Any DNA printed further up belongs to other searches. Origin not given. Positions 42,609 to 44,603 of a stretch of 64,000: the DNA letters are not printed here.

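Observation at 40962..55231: Hybrid Hdr-NuoEF-SdhAB gene cluster: candidate NADH-linked HdrA-based electron-bifurcating complex with an [FeFe]-hydrogenase-like scaffold but no hydrogenase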

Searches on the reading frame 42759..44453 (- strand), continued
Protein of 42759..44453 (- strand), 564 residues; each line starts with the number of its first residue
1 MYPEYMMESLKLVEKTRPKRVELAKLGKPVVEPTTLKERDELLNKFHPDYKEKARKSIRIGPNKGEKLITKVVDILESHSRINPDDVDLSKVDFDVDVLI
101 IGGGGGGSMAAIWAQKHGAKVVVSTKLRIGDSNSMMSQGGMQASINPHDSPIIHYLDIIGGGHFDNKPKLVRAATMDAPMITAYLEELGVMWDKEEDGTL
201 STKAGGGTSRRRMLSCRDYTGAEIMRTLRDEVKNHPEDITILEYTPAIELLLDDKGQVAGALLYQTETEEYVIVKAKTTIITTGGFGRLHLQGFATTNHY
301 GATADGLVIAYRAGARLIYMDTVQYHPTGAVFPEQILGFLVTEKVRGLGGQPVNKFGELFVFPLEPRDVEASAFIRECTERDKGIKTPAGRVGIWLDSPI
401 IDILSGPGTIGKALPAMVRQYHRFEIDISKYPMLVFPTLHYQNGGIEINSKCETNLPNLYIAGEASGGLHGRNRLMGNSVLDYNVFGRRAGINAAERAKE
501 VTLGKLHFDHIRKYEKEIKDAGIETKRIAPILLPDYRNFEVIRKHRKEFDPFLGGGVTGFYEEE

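Call 20: search_solved_structures(query=window:42759-44453:-, max_evalue=1e-10, show_alignments=2)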
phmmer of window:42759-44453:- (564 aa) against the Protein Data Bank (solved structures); distinct sequences matched with E-value up to 1e-10: 53.
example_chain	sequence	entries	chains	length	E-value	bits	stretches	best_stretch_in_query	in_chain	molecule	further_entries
7d6v_A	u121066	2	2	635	1.2e-66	228.5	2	95-368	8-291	Succinate dehydrogenase subunit A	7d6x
2b76_A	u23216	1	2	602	1.8e-45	158.6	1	94-501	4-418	Fumarate reductase flavoprotein subunit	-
3p4p_A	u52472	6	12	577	4e-45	157.5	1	94-501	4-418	Fumarate reductase flavoprotein subunit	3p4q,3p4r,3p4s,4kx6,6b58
1kf6_A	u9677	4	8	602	4.8e-45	157.2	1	94-501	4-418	FUMARATE REDUCTASE FLAVOPROTEIN | Fumarate reductase flavoprotein subunit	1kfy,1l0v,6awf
5vpn_A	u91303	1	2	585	1.1e-44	156.1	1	94-501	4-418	Fumarate reductase flavoprotein subunit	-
3cir_A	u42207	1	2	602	2.1e-44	155.1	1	94-501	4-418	Fumarate reductase flavoprotein subunit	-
5kxj_A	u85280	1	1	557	9.9e-43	149.6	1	93-497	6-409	L-aspartate oxidase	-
6lum_A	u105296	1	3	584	1.3e-42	149.2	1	96-499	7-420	Succinate dehydrogenase subunit A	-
4ysx_A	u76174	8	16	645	2.1e-41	145.2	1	89-499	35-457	Succinate dehydrogenase flavoprotein | Succinate dehydrogenase [ubiquinone] flavoprotein subunit, mitochondrial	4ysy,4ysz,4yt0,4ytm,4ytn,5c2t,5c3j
1nek_A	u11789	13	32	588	3.2e-41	144.6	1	95-499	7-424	Succinate dehydrogenase flavoprotein subunit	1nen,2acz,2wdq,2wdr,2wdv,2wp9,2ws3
3vr8_A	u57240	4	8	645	7.5e-41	143.4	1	89-499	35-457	Flavoprotein subunit of complex II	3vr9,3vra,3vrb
1chu_A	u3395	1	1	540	8.1e-41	143.3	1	95-493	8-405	PROTEIN (L-ASPARTATE OXIDASE)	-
1yq3_A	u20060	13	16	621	1.5e-40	142.4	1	91-499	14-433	Succinate dehydrogenase flavoprotein subunit | Succinate dehydrogenase [ubiquinone] flavoprotein subunit, mitochondrial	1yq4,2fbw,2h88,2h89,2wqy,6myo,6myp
6vax_A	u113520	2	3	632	3.2e-40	141.3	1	91-497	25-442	Succinate dehydrogenase [ubiquinone] flavoprotein subunit, mitochondrial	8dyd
1zoy_A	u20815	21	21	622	3.4e-40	141.2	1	91-498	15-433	FAD-binding protein | Succinate dehydrogenase [ubiquinone] flavoprotein subunit, mitochondrial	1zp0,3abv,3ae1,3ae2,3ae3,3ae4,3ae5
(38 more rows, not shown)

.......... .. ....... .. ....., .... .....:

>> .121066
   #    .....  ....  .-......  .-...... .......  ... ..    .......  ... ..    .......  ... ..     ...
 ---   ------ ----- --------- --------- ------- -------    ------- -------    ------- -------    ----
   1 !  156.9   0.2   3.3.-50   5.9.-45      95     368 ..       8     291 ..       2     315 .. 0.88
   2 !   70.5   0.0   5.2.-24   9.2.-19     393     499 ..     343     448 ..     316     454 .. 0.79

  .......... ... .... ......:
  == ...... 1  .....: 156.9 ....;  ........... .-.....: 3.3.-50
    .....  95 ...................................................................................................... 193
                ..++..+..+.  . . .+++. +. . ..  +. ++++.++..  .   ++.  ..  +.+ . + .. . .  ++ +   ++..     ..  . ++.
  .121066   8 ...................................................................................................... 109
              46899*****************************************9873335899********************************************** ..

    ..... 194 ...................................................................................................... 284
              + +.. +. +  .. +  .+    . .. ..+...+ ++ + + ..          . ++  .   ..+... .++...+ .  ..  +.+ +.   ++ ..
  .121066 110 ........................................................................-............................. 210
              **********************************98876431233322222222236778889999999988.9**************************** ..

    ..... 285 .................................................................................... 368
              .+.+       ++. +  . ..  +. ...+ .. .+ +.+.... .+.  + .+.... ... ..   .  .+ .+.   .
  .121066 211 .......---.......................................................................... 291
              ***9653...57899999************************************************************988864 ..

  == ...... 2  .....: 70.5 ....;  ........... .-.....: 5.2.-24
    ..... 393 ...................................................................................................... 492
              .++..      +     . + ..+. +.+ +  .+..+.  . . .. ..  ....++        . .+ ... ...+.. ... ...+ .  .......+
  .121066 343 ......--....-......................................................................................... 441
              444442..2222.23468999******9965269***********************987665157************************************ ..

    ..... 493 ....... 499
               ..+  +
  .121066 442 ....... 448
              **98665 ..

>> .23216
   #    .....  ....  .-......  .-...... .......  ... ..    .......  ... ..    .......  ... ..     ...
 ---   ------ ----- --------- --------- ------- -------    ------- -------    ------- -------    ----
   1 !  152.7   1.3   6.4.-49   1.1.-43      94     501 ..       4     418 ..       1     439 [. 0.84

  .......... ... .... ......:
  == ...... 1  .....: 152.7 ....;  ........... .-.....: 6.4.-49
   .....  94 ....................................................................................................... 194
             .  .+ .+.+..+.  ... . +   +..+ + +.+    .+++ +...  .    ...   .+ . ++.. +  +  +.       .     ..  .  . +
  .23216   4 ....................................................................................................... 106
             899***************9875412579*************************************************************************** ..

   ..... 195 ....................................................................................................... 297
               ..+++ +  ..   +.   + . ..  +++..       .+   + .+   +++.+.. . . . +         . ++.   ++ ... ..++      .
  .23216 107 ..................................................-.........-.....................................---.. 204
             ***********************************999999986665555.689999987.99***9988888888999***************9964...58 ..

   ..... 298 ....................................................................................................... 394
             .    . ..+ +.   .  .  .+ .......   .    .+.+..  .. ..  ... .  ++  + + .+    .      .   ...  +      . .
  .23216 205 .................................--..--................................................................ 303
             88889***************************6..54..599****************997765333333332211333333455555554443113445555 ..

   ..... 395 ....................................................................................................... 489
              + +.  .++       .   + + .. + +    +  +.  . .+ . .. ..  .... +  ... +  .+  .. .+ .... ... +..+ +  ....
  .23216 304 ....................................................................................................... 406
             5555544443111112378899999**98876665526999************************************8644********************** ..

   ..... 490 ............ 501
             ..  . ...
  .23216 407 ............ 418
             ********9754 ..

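Call 34: find_encoding_contigs(protein=P0007, flank=10000, max_places=2)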
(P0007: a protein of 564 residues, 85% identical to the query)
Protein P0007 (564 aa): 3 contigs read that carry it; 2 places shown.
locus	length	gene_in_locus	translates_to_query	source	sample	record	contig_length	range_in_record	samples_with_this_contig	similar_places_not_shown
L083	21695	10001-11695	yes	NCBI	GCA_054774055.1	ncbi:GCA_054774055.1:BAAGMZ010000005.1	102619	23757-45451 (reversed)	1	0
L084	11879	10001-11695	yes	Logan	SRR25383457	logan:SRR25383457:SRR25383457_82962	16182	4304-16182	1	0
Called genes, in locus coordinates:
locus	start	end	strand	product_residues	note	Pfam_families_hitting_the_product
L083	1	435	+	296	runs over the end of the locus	PF02754:CCG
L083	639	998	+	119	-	PF07085:DRTGG (weak)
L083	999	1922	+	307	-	PF00571:CBS, PF13581:HATPase_c_2 (weak), PF02518:HATPase_c (weak)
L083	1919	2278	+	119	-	PF07085:DRTGG (weak)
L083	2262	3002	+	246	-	PF02811:PHP (weak)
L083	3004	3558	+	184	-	PF02518:HATPase_c, PF13589:HATPase_c_3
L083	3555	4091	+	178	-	PF01257:2Fe-2S_thioredx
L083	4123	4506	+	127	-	-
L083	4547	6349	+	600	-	PF01257:2Fe-2S_thioredx (weak), PF01512:Complex1_51K, PF10531:SLBB (weak), PF10589:NADH_4Fe-4S, PF13237:Fer4_10, PF00037:Fer4, PF12838:Fer4_7 (weak), PF14697:Fer4_21, +3 more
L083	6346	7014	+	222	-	PF00111:Fer2, PF13510:Fer2_4, PF12797:Fer4_2 (faint), PF13484:Fer4_16 (faint), PF14697:Fer4_21, PF12838:Fer4_7 (weak), PF13187:Fer4_9 (weak), PF00037:Fer4 (weak), +3 more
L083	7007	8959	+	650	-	PF03486:HI0933_like (faint), PF00890:FAD_binding_2 (weak), PF01266:DAO (faint), PF12831:FAD_oxidored (weak), PF12838:Fer4_7 (weak), PF13187:Fer4_9 (weak), PF14697:Fer4_21 (weak), PF00037:Fer4 (weak), +6 more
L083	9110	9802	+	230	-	PF00111:Fer2 (weak), PF13183:Fer4_8 (faint), PF13534:Fer4_17 (faint), PF14691:Fer4_20 (faint), PF13237:Fer4_10 (weak), PF12838:Fer4_7 (weak), PF13187:Fer4_9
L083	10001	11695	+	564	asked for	PF00890:FAD_binding_2, PF01266:DAO (faint), PF03486:HI0933_like (weak), PF07992:Pyr_redox_2 (faint)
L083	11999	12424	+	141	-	PF02662:FlpD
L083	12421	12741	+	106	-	-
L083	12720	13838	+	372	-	PF04432:FrhB_FdhB_C, PF13237:Fer4_10 (faint)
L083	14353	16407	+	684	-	PF02073:Peptidase_M29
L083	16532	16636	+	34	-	-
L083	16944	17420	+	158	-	PF13026:DUF3887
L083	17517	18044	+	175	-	PF13302:Acetyltransf_3, PF13420:Acetyltransf_4, PF13523:Acetyltransf_8 (weak), PF00583:Acetyltransf_1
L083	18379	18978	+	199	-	PF00440:TetR_N, PF13977:TetR_C_6, PF08360:TetR_C_5 (weak), PF16925:TetR_C_13 (weak)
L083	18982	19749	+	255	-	PF07044:DUF1329, PF17131:TP_0789-like, PF07044:DUF1329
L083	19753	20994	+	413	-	PF06980:DUF1302 (faint)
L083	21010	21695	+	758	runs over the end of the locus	PF03176:MMPL, PF02355:SecD_SecF_C (faint), PF02460:Patched (faint), PF12349:Sterol-sensing, PF03176:MMPL (weak)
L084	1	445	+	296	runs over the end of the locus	PF02754:CCG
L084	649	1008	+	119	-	PF07085:DRTGG (weak)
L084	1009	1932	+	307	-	PF00571:CBS, PF13581:HATPase_c_2 (weak), PF02518:HATPase_c (weak)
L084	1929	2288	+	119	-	PF07085:DRTGG (weak)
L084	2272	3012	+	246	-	PF02811:PHP (weak)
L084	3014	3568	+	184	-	PF02518:HATPase_c, PF13589:HATPase_c_3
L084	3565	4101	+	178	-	PF01257:2Fe-2S_thioredx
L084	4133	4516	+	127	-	-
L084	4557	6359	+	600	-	PF01257:2Fe-2S_thioredx (weak), PF01512:Complex1_51K, PF10531:SLBB (weak), PF10589:NADH_4Fe-4S, PF13237:Fer4_10, PF00037:Fer4, PF12838:Fer4_7 (weak), PF14697:Fer4_21, +3 more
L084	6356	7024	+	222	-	PF00111:Fer2, PF13510:Fer2_4, PF12797:Fer4_2 (faint), PF13484:Fer4_16 (faint), PF14697:Fer4_21, PF12838:Fer4_7 (weak), PF13187:Fer4_9 (weak), PF00037:Fer4 (weak), +2 more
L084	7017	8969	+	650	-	PF03486:HI0933_like (faint), PF00890:FAD_binding_2 (weak), PF01266:DAO (faint), PF12831:FAD_oxidored (weak), PF12838:Fer4_7 (weak), PF13187:Fer4_9 (weak), PF14697:Fer4_21 (weak), PF00037:Fer4 (weak), +6 more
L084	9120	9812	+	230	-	PF00111:Fer2 (weak), PF13484:Fer4_16 (faint), PF13183:Fer4_8 (faint), PF13534:Fer4_17 (faint), PF14691:Fer4_20 (faint), PF13237:Fer4_10 (weak), PF12838:Fer4_7 (weak), PF13187:Fer4_9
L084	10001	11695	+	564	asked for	PF00890:FAD_binding_2, PF01266:DAO (faint), PF03486:HI0933_like (weak), PF07992:Pyr_redox_2 (faint)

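Call 35: find_encoding_contigs(protein=P0029, flank=10000, max_places=1)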
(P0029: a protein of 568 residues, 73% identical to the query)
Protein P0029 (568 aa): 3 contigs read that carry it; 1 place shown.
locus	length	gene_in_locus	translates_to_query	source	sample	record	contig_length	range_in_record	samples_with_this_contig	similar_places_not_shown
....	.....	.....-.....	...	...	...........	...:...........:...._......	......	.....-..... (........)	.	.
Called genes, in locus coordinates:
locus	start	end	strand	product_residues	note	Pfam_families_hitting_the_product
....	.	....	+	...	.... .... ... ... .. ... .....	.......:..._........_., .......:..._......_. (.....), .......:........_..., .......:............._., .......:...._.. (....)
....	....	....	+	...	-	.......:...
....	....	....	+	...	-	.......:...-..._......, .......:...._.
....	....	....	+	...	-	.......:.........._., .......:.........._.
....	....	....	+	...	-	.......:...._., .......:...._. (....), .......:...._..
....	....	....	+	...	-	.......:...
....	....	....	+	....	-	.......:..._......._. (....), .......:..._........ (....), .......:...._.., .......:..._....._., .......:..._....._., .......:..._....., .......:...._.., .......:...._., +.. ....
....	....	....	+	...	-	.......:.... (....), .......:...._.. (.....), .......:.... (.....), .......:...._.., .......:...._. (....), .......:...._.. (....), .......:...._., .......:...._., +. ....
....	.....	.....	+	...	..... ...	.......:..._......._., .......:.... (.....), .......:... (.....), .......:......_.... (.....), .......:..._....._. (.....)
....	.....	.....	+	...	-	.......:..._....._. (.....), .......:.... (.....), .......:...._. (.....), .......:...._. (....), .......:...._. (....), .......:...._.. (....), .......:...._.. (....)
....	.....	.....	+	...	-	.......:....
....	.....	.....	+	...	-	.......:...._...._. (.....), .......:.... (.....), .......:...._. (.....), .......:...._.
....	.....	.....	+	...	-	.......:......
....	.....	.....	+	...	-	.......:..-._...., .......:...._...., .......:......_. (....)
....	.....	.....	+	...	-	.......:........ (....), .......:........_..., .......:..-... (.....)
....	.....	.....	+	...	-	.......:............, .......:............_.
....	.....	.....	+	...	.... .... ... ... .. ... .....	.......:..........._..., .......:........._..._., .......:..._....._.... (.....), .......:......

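Call 46: predict_structure(alignment_id=A1)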
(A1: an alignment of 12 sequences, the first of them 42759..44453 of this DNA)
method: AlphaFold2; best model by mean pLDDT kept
length: 564 residues; sequences in the alignment: 12
mean_pLDDT: 68.7   pTM: 0.72
mean pLDDT of the five models: 68.7, 55.2, 54.1, 53.8, 45.8
residues with pLDDT >= 90: 110; 70-90: 188; 50-70: 122; < 50: 144
segments of 3 or more residues with pLDDT < 50: 133-166, 201-220, 284-301, 323-329, 335-340, 363-369, 439-442, 469-478, 527-564
pLDDT, mean of each block of 10 residues (from residue 1): 84 93 75 61 58 74 80 71 82 96 84 96 81 43 37 41 48 71 75 58 32 31 71 91 86 96 81 96 53 40 71 82 48 51 63 84 47 65 78 85 86 65 78 70 71 94 66 40 81 97 94 89 61 42 42 32 23
secondary structure, 60 per line:
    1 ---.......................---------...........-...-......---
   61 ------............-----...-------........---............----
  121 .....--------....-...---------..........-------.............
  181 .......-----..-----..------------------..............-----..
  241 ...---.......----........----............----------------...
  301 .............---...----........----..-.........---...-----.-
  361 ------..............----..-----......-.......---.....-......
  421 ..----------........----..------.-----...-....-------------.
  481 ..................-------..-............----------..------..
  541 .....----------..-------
elements in order: H4-26 H36-46 E55-57 E67-69 H70-78 E94-101 H105-116 E121-125 H134-137 H151-160 H168-187 H220-233 E239-243 E247-253 E258-265 E270-281 H298-313 E317-319 E324-331 H339-347 E351-353 H367-380 E392-397 H399-405 H409-413 H415-422 E433-440 E459-461 H463-466 H480-498 H509-520 H539-545
